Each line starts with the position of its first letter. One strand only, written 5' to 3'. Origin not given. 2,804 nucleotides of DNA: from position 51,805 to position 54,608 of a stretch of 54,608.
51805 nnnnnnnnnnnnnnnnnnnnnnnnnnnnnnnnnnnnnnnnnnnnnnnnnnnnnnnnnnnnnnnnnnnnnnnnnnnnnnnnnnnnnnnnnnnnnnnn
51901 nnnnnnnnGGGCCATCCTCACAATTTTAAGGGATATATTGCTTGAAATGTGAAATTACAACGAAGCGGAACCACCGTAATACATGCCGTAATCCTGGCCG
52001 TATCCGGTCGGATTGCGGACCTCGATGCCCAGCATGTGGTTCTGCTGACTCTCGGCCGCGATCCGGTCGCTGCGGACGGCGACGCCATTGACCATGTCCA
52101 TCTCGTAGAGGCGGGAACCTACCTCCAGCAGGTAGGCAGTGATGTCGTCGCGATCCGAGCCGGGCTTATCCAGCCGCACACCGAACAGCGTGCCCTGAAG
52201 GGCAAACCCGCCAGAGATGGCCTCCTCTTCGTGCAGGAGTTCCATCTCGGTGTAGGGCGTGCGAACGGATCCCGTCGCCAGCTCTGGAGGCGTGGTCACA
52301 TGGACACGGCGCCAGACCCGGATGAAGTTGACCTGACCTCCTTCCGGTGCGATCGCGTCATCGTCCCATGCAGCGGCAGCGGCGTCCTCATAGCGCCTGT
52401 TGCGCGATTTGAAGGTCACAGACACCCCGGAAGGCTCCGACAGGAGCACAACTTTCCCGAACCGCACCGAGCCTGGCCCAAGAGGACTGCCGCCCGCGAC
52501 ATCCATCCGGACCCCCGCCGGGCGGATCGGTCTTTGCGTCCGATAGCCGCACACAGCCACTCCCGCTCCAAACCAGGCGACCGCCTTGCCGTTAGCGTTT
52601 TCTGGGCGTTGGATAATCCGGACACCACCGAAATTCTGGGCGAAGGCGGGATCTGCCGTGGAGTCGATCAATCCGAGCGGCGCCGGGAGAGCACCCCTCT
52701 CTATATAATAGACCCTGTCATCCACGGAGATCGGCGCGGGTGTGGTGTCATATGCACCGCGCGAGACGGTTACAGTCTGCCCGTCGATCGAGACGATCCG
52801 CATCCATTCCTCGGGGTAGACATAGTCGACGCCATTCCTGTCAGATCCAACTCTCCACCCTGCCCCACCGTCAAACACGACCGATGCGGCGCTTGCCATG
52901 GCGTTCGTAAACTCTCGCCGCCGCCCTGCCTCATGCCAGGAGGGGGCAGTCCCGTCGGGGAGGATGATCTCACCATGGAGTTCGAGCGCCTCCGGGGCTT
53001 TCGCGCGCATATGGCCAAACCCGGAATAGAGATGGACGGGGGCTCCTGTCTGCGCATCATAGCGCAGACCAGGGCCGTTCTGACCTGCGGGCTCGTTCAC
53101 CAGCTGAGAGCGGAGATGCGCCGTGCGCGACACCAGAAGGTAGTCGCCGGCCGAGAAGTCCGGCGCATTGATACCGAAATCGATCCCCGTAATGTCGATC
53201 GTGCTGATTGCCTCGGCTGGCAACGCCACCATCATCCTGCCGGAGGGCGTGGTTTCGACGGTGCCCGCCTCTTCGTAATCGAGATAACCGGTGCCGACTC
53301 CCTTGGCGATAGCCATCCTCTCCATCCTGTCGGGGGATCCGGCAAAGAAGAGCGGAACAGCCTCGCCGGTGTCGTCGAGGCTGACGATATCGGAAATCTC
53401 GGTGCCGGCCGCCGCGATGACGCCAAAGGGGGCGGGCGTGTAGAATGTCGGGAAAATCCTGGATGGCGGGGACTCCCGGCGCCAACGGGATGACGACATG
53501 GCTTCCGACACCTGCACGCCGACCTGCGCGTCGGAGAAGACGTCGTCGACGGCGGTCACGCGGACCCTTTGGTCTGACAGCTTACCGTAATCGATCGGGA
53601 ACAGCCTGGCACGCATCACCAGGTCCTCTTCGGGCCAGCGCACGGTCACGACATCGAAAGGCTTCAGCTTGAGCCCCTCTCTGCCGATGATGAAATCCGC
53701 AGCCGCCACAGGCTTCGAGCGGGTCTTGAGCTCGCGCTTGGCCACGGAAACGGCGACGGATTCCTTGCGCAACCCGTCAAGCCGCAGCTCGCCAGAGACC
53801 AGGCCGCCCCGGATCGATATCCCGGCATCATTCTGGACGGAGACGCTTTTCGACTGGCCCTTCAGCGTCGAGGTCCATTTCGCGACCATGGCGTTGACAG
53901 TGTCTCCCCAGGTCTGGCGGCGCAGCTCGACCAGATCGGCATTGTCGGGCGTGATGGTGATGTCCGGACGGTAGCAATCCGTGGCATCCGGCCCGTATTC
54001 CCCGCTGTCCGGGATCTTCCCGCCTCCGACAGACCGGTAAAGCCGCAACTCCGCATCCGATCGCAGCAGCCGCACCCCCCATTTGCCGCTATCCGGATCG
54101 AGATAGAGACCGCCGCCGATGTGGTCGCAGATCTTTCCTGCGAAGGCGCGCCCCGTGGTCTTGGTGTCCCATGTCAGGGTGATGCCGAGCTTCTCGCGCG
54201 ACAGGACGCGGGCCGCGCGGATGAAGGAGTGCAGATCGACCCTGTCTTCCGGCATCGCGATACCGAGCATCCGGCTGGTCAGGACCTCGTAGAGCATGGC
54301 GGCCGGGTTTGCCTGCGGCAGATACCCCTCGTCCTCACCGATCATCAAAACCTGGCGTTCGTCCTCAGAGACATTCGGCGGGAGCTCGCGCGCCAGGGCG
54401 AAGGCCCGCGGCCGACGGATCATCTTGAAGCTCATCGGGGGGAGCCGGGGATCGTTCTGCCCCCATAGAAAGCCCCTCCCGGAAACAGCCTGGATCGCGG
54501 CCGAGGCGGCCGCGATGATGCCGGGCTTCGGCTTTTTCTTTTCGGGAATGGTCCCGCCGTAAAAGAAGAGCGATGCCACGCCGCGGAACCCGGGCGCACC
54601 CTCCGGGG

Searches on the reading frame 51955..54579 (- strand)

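Call 18: search_protein_families(library=phrogs, proteins=[window:51955-54579:-], max_evalue=0.001)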
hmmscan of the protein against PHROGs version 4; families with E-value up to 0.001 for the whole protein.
window:51955-54579:- (874 aa): 4 families
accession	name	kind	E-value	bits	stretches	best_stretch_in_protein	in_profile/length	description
phrog_1101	-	tail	1e-73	249.9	3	34-463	182-574/1405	tail protein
phrog_6284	-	tail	1.3e-53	183.2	3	217-351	265-401/1280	tail protein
phrog_21247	-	tail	4.6e-19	69.3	2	90-178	160-248/508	tail protein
phrog_31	-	tail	3.7e-05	22.7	0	205-313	629-740/1565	central tail fiber J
